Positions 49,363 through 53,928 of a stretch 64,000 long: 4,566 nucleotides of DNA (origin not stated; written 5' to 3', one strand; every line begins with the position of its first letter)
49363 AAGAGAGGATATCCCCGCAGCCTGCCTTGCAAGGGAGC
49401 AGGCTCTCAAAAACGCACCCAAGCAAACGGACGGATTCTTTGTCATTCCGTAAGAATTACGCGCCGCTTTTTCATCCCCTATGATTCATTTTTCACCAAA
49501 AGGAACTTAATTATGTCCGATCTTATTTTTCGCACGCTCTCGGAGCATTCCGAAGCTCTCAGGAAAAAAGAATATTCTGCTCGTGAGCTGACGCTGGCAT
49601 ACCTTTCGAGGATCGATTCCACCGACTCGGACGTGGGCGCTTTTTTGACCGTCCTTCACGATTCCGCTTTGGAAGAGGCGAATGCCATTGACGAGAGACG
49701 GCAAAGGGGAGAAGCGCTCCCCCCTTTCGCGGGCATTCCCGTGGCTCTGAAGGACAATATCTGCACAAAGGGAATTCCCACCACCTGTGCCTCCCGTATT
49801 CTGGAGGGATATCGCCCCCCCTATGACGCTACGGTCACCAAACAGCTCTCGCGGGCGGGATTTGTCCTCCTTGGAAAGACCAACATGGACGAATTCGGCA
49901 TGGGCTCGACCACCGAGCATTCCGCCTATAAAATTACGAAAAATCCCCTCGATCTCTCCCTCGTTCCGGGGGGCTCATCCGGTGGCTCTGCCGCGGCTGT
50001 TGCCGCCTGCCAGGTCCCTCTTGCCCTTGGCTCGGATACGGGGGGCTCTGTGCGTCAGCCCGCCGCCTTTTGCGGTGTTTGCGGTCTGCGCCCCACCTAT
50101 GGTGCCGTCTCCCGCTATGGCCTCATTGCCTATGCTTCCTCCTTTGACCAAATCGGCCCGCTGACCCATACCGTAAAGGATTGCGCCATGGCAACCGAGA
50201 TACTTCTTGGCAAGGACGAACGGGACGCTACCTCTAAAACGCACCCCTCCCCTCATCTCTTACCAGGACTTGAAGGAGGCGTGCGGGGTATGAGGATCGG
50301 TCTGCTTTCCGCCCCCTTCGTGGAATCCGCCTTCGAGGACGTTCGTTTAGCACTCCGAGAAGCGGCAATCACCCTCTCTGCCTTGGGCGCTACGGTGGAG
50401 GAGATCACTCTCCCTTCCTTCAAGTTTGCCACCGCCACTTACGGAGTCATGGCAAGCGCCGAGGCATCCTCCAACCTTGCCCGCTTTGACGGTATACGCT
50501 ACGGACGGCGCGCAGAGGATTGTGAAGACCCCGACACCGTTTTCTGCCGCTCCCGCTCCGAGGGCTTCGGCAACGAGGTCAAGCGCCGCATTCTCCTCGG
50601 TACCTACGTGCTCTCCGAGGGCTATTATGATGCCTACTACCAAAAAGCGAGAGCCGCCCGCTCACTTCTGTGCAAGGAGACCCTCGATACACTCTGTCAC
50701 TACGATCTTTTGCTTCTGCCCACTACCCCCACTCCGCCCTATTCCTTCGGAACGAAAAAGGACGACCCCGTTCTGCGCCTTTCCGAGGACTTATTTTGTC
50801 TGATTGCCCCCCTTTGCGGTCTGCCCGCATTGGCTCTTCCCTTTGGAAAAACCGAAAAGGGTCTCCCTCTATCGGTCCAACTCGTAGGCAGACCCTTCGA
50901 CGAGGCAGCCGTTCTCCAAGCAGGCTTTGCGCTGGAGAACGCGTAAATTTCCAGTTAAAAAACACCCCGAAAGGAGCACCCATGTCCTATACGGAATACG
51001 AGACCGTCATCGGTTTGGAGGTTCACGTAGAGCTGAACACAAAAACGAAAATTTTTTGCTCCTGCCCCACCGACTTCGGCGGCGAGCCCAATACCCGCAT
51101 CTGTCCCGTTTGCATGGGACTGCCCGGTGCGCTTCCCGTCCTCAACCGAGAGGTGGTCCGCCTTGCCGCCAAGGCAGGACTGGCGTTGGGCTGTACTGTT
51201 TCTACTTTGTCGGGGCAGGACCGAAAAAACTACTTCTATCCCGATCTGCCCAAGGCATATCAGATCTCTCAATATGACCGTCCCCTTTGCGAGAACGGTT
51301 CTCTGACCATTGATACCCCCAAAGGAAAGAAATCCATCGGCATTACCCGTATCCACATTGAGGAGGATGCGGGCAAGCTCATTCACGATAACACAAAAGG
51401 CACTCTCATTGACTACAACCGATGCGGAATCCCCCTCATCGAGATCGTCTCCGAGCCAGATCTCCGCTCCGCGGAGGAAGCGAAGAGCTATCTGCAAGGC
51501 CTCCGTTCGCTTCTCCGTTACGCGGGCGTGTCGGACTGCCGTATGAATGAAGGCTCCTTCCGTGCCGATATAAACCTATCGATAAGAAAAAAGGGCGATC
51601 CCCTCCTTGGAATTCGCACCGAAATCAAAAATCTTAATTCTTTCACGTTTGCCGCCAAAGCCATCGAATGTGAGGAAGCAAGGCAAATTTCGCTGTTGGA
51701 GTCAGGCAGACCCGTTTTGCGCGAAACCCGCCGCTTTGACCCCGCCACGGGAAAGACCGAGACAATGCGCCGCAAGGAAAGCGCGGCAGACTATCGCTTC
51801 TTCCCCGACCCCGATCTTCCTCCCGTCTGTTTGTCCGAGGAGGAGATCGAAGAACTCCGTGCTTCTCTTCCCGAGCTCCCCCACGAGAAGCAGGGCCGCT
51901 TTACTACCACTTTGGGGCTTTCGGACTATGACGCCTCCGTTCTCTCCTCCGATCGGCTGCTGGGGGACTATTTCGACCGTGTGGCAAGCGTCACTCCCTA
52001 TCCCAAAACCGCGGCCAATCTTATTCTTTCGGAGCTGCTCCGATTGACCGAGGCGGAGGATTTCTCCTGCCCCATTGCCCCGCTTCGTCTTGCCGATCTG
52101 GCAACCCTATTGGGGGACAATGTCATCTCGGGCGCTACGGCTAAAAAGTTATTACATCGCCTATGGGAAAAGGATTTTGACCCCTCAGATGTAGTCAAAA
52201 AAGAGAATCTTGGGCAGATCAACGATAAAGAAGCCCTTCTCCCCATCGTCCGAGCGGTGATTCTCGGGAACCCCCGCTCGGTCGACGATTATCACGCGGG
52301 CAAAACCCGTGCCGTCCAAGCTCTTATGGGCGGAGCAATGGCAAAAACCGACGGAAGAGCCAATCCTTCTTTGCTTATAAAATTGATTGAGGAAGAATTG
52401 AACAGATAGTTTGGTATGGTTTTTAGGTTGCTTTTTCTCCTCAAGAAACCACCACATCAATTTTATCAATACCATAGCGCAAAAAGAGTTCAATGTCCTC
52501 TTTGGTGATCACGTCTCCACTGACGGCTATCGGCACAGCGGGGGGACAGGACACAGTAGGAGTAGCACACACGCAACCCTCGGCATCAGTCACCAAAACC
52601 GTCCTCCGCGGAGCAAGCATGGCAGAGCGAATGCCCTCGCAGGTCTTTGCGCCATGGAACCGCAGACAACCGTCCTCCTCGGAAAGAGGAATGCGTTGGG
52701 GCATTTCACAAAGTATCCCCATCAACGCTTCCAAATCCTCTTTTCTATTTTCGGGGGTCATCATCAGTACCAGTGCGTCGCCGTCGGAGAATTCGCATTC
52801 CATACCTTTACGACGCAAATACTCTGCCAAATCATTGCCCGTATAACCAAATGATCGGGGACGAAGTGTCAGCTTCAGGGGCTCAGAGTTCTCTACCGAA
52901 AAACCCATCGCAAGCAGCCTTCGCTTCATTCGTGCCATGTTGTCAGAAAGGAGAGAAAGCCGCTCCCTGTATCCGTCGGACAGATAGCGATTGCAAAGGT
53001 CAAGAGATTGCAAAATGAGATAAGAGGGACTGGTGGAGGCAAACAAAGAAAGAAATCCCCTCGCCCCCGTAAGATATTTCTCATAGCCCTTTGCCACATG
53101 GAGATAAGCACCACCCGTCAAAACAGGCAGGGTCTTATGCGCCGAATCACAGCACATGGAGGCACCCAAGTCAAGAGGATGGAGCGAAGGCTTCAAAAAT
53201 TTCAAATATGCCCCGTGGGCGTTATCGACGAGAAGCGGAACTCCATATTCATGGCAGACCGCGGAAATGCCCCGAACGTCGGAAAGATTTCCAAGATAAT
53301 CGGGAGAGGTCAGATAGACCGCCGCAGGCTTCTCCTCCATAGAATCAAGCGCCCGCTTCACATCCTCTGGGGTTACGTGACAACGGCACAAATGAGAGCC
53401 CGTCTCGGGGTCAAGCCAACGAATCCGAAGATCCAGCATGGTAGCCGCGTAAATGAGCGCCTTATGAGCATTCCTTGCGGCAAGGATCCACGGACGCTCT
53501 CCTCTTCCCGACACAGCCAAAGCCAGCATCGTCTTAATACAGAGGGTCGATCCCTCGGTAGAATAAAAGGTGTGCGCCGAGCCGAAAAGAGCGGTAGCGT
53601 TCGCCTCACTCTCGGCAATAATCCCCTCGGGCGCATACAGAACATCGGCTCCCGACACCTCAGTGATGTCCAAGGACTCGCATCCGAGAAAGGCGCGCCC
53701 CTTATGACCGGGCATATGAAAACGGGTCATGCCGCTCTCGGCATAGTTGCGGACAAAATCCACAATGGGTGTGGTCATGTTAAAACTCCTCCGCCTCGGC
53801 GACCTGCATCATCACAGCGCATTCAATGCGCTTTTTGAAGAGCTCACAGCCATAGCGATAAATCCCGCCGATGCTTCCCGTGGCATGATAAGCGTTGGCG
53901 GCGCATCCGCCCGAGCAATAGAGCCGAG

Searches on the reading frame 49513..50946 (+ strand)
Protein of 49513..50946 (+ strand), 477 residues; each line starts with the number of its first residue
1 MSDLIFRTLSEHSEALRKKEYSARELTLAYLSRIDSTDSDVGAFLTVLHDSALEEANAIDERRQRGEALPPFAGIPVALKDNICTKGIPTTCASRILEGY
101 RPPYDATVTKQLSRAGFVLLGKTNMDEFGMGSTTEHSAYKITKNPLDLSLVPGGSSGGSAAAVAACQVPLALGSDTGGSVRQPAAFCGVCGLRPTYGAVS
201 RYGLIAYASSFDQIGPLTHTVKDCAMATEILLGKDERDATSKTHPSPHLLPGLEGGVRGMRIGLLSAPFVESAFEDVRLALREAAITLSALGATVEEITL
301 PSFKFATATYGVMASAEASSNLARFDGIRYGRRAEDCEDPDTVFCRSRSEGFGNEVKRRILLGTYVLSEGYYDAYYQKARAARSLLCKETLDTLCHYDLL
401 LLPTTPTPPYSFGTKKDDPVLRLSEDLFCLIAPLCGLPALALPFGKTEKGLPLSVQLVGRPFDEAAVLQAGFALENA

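Call 70: search_protein_families(library=pfam, max_evalue=0.00001, proteins=[window:49513-50946:+])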
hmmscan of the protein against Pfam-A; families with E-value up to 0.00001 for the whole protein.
window:49513-50946:+ (477 aa): 1 family
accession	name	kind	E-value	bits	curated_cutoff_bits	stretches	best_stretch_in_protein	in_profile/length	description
PF01425.27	Amidase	-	9.7e-149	496.6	27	1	25-468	1-445/445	Amidase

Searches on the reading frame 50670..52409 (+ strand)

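Call 70: search_protein_families(library=pfam, max_evalue=0.00001, proteins=[window:50670-52409:+])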
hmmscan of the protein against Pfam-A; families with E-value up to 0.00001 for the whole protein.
window:50670-52409:+ (579 aa): 2 families
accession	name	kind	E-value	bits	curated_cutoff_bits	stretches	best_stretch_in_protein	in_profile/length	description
PF02934.20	GatB_N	-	7.2e-119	396.5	23.4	1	112-394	1-277/277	GatB/GatE catalytic domain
PF02637.23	GatB_Yqey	-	7e-34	117.3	27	1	433-577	1-148/148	GatB domain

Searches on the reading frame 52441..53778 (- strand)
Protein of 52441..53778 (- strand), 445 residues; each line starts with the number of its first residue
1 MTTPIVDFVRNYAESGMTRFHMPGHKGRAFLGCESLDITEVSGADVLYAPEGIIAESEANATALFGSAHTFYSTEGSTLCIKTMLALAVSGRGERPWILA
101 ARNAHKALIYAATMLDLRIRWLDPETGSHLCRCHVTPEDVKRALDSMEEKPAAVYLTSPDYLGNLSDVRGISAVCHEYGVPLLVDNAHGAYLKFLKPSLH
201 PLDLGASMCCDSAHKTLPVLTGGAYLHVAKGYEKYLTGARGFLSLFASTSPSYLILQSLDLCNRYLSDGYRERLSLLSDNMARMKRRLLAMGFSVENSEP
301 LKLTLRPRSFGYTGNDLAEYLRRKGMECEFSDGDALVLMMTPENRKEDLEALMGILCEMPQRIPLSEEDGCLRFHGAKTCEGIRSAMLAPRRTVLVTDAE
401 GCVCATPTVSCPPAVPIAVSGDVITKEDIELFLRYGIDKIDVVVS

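Call 70: search_protein_families(library=pfam, max_evalue=0.00001, proteins=[window:52441-53778:-])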
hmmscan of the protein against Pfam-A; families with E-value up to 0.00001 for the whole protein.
window:52441-53778:- (445 aa): 2 families
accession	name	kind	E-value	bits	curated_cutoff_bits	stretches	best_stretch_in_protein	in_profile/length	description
PF01276.26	OKR_DC_1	-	2e-34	119.5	27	1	3-271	1-296/417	Orn/Lys/Arg decarboxylase, major domain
PF05889.19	SepSecS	-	9.8e-09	34.8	21.1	1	98-199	104-209/389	O-phosphoseryl-tRNA(Sec) selenium transferase, SepSecS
